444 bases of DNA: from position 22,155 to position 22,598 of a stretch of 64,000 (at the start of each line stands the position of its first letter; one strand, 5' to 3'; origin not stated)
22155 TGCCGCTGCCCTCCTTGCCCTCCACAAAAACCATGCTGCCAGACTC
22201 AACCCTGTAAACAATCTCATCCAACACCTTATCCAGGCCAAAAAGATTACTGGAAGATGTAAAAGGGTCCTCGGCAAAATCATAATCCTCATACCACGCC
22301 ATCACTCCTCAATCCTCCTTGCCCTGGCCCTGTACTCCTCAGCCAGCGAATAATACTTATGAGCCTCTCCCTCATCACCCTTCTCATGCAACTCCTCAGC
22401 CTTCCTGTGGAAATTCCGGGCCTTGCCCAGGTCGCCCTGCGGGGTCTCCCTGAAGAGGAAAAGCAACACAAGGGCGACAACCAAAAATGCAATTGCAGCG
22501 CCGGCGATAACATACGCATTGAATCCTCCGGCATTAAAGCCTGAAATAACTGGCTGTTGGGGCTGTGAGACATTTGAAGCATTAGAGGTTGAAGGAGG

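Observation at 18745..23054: Uncharacterised six-gene operon: Cys-repeat membrane protein, two paralogous AAA+ ATPases and three orphan proteins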

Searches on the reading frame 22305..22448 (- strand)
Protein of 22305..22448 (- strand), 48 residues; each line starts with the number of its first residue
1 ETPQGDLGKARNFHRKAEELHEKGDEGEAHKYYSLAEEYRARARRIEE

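Call 52: search_solved_structures(query=A4, max_evalue=10, show_alignments=3)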
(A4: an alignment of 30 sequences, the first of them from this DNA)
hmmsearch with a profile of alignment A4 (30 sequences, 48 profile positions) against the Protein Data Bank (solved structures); distinct sequences matched with E-value up to 10: 65 (the best 60 are shown).
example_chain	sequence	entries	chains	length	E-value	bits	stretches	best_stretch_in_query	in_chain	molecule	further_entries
9qhb_A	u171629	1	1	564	1.8e-31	111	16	15-38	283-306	Engineered tetratricopeptide repeat protein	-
8bu0_A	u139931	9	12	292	4.8e-22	80.9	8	15-38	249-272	Consensus tetratricopeptide repeat protein | Crystal structure of an 8-repeat consensus TPR superhelix with Zinc. | Monomer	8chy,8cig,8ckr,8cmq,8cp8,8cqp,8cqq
9qhc_A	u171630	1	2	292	7e-18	67.6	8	15-38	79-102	Engineered tetratricopeptide repeat protein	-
2fo7_A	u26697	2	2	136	3.8e-12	49.2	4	15-38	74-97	SYNTHETIC CONSENSUS TPR PROTEIN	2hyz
8ch0_A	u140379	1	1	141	4.2e-12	49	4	15-38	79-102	Consensus tetratricopeptide repeat protein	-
1na0_A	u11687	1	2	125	5.2e-10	42.3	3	15-38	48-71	designed protein CTPR3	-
2wqh_A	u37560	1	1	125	1.6e-08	37.6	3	15-38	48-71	CTPR3Y3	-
3kd7_A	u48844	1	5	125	2.7e-08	36.9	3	16-38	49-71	CTPR390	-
7obi_A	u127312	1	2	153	1.9e-07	34.2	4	17-38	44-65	CTPR-rv4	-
1na3_A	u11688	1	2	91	7.3e-07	32.3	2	15-38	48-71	designed protein CTPR2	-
5hrz_A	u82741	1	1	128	2.1e-06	30.8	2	15-38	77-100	TPR domain protein 1na0C3_3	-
2avp_A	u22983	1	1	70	2.5e-06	30.6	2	16-38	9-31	synthetic consensus TPR protein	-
6vl6_A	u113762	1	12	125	3.7e-06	30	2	15-36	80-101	T33_dn2A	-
6v8e_A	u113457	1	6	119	1.3e-05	28.3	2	15-38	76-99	Designed protein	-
6vfi_B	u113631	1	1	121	1.5e-05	28.1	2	15-38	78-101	O43_dn18B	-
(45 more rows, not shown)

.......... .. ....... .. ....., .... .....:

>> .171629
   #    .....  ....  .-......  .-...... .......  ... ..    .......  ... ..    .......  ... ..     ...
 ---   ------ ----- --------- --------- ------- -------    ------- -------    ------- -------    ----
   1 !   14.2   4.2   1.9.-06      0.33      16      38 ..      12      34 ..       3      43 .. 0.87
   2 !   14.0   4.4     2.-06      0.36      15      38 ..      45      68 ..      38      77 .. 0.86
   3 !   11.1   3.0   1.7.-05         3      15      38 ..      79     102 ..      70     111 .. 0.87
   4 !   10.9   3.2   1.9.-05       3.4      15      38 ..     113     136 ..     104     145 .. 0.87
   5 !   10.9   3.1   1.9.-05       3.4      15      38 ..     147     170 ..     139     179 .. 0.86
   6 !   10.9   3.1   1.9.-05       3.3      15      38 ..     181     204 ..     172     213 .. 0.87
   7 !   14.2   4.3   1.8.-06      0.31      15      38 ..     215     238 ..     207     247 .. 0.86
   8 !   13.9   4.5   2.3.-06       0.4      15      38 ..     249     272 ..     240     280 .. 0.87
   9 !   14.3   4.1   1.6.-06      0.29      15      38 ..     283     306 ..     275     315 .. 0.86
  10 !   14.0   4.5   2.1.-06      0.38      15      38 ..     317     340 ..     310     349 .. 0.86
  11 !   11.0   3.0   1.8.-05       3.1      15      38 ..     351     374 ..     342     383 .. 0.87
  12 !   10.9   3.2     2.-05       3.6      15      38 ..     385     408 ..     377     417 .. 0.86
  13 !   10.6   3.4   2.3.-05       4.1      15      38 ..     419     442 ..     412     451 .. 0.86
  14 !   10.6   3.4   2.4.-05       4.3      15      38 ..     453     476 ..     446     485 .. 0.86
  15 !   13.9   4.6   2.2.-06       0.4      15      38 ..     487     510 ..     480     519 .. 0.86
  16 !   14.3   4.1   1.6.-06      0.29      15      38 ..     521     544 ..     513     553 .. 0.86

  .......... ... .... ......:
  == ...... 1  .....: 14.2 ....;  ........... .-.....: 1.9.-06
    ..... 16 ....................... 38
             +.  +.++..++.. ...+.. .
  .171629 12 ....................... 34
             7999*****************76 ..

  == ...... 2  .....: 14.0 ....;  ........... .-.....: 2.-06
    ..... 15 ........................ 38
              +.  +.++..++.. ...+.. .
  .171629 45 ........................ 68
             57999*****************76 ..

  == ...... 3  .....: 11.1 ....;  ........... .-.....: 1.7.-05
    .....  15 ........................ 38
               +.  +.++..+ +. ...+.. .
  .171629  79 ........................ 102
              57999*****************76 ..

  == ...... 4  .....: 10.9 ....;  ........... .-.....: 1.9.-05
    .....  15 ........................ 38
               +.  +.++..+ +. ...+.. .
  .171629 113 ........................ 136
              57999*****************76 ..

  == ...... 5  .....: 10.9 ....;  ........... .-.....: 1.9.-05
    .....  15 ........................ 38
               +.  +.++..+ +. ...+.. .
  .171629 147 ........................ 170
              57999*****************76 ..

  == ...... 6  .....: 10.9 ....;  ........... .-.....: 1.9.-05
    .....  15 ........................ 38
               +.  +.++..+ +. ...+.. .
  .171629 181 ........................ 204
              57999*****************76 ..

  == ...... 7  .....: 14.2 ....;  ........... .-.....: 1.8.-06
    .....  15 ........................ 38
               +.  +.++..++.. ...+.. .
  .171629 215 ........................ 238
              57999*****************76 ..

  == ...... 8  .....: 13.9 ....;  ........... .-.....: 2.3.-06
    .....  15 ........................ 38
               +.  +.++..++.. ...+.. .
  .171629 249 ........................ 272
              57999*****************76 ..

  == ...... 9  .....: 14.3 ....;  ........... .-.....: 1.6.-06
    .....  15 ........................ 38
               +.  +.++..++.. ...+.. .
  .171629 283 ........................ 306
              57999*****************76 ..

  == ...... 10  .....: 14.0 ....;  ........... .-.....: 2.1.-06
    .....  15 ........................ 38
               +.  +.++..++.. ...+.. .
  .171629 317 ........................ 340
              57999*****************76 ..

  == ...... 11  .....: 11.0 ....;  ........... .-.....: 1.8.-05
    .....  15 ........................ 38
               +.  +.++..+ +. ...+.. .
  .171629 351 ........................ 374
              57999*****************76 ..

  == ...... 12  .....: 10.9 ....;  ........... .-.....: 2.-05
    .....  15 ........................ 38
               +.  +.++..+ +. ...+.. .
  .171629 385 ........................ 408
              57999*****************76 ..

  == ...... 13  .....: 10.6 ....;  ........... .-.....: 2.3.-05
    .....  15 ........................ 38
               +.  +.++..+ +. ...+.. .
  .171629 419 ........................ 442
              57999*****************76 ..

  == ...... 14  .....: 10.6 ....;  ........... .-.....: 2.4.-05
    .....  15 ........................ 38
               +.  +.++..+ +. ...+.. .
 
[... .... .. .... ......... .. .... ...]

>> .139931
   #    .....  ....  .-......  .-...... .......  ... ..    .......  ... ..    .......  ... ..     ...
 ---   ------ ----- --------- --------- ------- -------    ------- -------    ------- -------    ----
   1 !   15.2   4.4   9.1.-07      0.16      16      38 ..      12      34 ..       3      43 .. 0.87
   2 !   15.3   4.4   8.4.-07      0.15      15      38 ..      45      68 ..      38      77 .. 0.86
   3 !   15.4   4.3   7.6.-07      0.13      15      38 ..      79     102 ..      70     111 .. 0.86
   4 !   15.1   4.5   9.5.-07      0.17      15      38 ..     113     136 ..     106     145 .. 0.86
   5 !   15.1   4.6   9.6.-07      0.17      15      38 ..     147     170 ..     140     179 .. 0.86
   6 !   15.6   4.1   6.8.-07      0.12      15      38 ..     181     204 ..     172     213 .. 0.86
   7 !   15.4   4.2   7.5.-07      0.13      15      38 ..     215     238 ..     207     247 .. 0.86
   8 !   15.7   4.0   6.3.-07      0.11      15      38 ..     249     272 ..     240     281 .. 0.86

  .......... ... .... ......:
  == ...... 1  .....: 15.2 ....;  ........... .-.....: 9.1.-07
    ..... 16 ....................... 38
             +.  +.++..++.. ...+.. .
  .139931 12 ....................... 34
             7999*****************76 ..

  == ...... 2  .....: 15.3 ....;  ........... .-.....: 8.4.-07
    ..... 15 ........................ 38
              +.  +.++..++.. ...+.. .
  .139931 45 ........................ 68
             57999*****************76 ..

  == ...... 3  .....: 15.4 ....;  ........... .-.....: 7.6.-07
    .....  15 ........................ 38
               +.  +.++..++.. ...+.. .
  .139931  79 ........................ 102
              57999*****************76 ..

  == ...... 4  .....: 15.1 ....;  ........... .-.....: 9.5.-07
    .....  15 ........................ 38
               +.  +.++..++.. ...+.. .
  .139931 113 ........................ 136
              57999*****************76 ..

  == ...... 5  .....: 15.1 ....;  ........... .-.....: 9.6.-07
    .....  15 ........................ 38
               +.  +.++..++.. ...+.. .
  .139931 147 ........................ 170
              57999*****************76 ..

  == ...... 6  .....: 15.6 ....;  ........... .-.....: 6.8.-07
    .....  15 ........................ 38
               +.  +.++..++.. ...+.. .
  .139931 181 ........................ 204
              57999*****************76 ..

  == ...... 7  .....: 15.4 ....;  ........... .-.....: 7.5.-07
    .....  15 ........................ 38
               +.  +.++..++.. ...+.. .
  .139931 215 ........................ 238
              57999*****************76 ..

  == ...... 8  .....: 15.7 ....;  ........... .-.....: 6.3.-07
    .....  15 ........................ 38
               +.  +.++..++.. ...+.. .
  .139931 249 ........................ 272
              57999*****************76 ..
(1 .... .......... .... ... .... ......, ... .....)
